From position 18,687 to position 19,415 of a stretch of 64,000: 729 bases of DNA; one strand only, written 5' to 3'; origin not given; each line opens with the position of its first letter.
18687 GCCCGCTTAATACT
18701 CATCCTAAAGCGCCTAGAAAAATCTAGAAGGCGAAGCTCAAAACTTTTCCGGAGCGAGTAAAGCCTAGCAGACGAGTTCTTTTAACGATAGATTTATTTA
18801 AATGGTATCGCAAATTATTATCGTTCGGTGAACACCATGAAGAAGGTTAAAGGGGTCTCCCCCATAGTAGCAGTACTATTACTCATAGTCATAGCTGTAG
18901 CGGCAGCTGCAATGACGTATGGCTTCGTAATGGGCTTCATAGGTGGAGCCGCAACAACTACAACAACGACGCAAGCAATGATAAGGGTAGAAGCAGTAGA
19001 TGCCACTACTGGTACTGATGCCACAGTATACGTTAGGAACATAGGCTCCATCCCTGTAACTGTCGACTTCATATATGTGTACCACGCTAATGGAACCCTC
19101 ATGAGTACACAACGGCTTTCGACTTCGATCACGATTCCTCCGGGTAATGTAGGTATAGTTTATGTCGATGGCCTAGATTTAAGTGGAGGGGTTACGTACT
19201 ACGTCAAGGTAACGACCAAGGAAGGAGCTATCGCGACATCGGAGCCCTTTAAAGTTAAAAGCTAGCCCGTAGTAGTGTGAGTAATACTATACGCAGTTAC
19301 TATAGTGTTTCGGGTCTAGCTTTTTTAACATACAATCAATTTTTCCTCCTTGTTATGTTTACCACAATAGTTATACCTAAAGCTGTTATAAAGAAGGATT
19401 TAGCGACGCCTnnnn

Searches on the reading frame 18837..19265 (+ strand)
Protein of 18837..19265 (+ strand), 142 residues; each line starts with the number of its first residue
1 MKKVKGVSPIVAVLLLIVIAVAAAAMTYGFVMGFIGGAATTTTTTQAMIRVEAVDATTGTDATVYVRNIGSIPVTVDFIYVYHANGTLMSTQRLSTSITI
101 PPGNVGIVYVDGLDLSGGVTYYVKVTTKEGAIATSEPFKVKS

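Call 4: search_protein_families(library=pfam, proteins=[window:18837-19265:+], max_evalue=1)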
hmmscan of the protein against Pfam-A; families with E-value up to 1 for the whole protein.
window:18837-19265:+ (142 aa): 2 families
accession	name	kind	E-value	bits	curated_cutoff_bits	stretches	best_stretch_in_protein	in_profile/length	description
PF07790.16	Pilin_N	-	1e-07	33.1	25.2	1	5-97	1-72/78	Archaeal Type IV pilin, N-terminal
PF07549.19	Sec_GG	-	0.093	12.7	20.3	1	112-127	11-26/28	SecD/SecF GG Motif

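Call 10: find_homologous_proteins(query=window:18837-19265:+, max_evalue=0.01)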
Query window:18837-19265:+ (142 aa): 55 proteins with E <= 0.01 among 409 candidates.
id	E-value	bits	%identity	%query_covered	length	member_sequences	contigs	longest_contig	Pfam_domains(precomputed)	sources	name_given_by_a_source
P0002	4.4e-80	284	100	100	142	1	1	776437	PF07790.17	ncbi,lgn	ncbi:MAG: type IV pilin [Candidatus Nezhaarchaeales archaeon]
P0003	5.4e-36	142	57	99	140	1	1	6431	-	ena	-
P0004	1.2e-34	137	58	99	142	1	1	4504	PF07790.17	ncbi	-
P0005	5.3e-34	135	56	99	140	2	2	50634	-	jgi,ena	-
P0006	3.5e-32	129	58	99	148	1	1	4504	-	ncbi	-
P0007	3.7e-31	126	55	98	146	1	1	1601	-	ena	-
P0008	1.1e-30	124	55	99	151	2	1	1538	-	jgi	-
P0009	1.8e-30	124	56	99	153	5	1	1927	-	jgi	-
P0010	3.1e-28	117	52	99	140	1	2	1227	-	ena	-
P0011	9.5e-27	112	54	98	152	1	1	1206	-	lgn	-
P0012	9.0e-20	89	45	96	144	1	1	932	-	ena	-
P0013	4.5e-19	87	46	92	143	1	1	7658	-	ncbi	-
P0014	2.0e-17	82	43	94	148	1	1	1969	-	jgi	-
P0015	2.0e-16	78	39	92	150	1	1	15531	-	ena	-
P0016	3.4e-16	78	45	96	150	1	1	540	-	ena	-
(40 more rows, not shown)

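Call 11: find_encoding_contigs(protein=P0005, flank=6000, max_places=3)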
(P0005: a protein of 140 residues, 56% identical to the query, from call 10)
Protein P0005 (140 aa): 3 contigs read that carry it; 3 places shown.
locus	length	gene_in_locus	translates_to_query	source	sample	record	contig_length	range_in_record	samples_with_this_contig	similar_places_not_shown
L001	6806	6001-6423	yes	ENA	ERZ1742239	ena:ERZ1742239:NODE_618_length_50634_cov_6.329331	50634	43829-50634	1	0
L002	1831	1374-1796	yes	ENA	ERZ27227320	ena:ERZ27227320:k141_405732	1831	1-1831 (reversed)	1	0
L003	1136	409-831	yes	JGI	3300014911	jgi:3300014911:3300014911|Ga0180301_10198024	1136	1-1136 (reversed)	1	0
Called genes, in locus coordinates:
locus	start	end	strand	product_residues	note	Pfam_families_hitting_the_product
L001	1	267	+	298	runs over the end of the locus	PF01063:Aminotran_4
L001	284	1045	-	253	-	PF00156:Pribosyltran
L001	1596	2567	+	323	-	PF18551:TackOD1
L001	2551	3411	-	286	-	PF00482:T2SSF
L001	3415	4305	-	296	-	PF00482:T2SSF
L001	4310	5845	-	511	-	PF23990:PilB3_N (faint), PF27713:UCP018868 (faint), PF00437:T2SSE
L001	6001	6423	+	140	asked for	-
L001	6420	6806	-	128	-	?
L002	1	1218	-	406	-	?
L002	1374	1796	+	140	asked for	-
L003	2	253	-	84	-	?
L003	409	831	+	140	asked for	-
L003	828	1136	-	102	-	?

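Call 12: find_encoding_contigs(protein=P0004, flank=5000, max_places=3)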
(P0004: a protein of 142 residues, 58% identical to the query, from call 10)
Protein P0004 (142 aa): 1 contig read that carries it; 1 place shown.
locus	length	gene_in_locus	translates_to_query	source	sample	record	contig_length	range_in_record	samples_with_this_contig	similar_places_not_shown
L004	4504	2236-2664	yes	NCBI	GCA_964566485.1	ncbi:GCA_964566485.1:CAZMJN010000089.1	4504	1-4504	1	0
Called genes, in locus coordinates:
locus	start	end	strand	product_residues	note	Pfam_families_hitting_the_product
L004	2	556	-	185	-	?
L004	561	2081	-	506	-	PF23990:PilB3_N (faint), PF27713:UCP018868 (faint), PF00437:T2SSE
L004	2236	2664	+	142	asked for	PF07790:Pilin_N (faint)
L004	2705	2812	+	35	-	-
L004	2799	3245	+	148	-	-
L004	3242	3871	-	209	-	PF00827:Ribosomal_L15e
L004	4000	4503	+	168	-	?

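Call 13: find_encoding_contigs(protein=P0003, flank=6000, max_places=3)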
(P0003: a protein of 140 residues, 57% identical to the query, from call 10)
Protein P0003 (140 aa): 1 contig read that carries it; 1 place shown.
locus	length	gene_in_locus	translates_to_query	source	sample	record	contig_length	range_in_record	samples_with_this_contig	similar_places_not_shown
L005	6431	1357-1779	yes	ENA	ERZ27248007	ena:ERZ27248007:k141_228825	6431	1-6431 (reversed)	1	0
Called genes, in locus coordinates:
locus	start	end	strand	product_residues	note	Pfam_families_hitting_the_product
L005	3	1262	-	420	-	?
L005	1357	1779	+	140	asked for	-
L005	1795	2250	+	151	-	-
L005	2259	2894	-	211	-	PF00827:Ribosomal_L15e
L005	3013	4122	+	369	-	PF04055:Radical_SAM, PF13353:Fer4_12 (weak)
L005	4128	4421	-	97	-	PF03266:NTPase_1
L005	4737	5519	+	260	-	PF21003:NucS_N, PF01939:NucS_C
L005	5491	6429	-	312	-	?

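Call 66: predict_structure(alignment_id=A3)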
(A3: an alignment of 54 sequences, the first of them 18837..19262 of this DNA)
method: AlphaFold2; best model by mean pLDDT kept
length: 142 residues; sequences in the alignment: 54
mean_pLDDT: 85.9   pTM: 0.62
mean pLDDT of the five models: 85.9, 83.7, 83.1, 82.7, 82.5
residues with pLDDT >= 90: 75; 70-90: 50; 50-70: 17; < 50: 0
segments of 3 or more residues with pLDDT < 50: none
pLDDT, mean of each block of 10 residues (from residue 1): 74 95 88 61 74 88 94 93 86 83 94 88 93 93 78
secondary structure, 60 per line:
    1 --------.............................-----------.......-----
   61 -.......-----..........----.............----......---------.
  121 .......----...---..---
elements in order: H9-37 E49-55 E62-68 E74-83 E88-100 E105-110 E120-127 E132-134

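Call 69: fold_search(model_id=the predicted structure, library=pdb)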
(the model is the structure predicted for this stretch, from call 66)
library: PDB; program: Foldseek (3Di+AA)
matches with E <= 10: 1935; with E <= 0.001: 38
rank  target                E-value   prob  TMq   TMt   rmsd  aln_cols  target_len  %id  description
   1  8fk7_A                2.1e-10  1.00  0.61  0.64   5.4       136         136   34  Structure of the Pyrobaculum calidifontis flagellar-like archaeal type IV pilus (released 2023-06-28)
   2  5tuh_B                5.8e-06  1.00  0.50  0.67   3.0       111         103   17  Archaellum periplasmic stator protein FlaG from Sulfolobus acidocaldarius (released 2018-01-10)
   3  5tuh_A                1.5e-05  1.00  0.50  0.64   3.0       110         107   17  Archaellum periplasmic stator protein FlaG from Sulfolobus acidocaldarius (released 2018-01-10)
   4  5tug_A                3.7e-05  1.00  0.52  0.63   2.3       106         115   20  Archaellum periplasmic stator protein complex FlaF and FlaG from Sulfolobus acidocaldarius (released 2018-01-10)
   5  6pbk_A                4.1e-05  1.00  0.52  0.63   2.3       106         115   19  Archaellum periplasmic stator protein complex FlaF and FlaG from Sulfolobus acidocaldarius (released 2019-11-20)
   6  4zbh                  5.7e-05  1.00  0.52  0.62   4.2       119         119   18  THE CRYSTAL STRUCTURE OF THE SOLUBLE DOMAIN OF SULFOLOBUS ACIDOCALDARIUS FLAF (released 2015-04-29)
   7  6w8u_A                9.9e-05  1.00  0.48  0.49   7.9       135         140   17  Cryo-EM of the Pyrobaculum arsenaticum pilus (released 2020-07-08)
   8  2vo5_A                2.4e-04  1.00  0.40  0.09   4.7       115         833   15  Structural and biochemical evidence for a boat-like transition state in beta-mannosidases (released 2008-04-01)
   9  5xxm_A                3.7e-04  1.00  0.31  0.08  10.0       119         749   20  Crystal structure of GH3 beta-glucosidase from Bacteroides thetaiotaomicron in complex with gluconolactone (released 2017-12-13)
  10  1tza_A                4.6e-04  1.00  0.38  0.40   8.1       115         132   15  X-ray structure of Northeast Structural Genomics Consortium target SoR45 (released 2004-07-27)
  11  8u01                  5.4e-04  1.00  0.42  0.08   4.0       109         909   13  Crystal Structure of the Glycoside Hydrolase Family 2 TIM Barrel-domain Containing Protein from Phocaeicola plebeius (released 2023-09-27)
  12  5xxo_A                5.4e-04  1.00  0.39  0.10   6.0       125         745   20  Crystal structure of mutant (D286N) GH3 beta-glucosidase from Bacteroides thetaiotaomicron in complex with sophorotrio (released 2017-12-13)
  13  2wbk_A                5.4e-04  1.00  0.41  0.09   4.4       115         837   13  Structure of the Michaelis complex of beta-mannosidase, Man2A, provides insight into the conformational itinerary of m (released 2009-03-17)
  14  5xxn_A                5.4e-04  1.00  0.31  0.08  10.0       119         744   20  Crystal Structure of mutant (D286N) beta-glucosidase from Bacteroides thetaiotaomicron in complex with sophorose (released 2017-12-13)
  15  8xrx_B                6.0e-04  1.00  0.38  0.10   5.4       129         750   16  The crystal structure of a GH3 enzyme CcBgl3B with glucose and gentiobiose (released 2024-04-10)
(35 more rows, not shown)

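Call 77: search_protein_families(library=ncbifam, proteins=[window:18837-19262:+], max_evalue=0.01)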
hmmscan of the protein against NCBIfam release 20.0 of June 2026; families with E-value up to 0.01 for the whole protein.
window:18837-19262:+ (142 aa): 2 families
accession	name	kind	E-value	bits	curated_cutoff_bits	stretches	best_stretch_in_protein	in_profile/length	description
NF046073.1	UpsA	equivalog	2.5e-10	40.6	130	1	5-130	2-123/136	pilin subunit UpsA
TIGR02537.2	arch_flag_Nterm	domain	1.2e-06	27.9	20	1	4-34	2-32/33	archaellin/type IV pilin N-terminal domain-containing protein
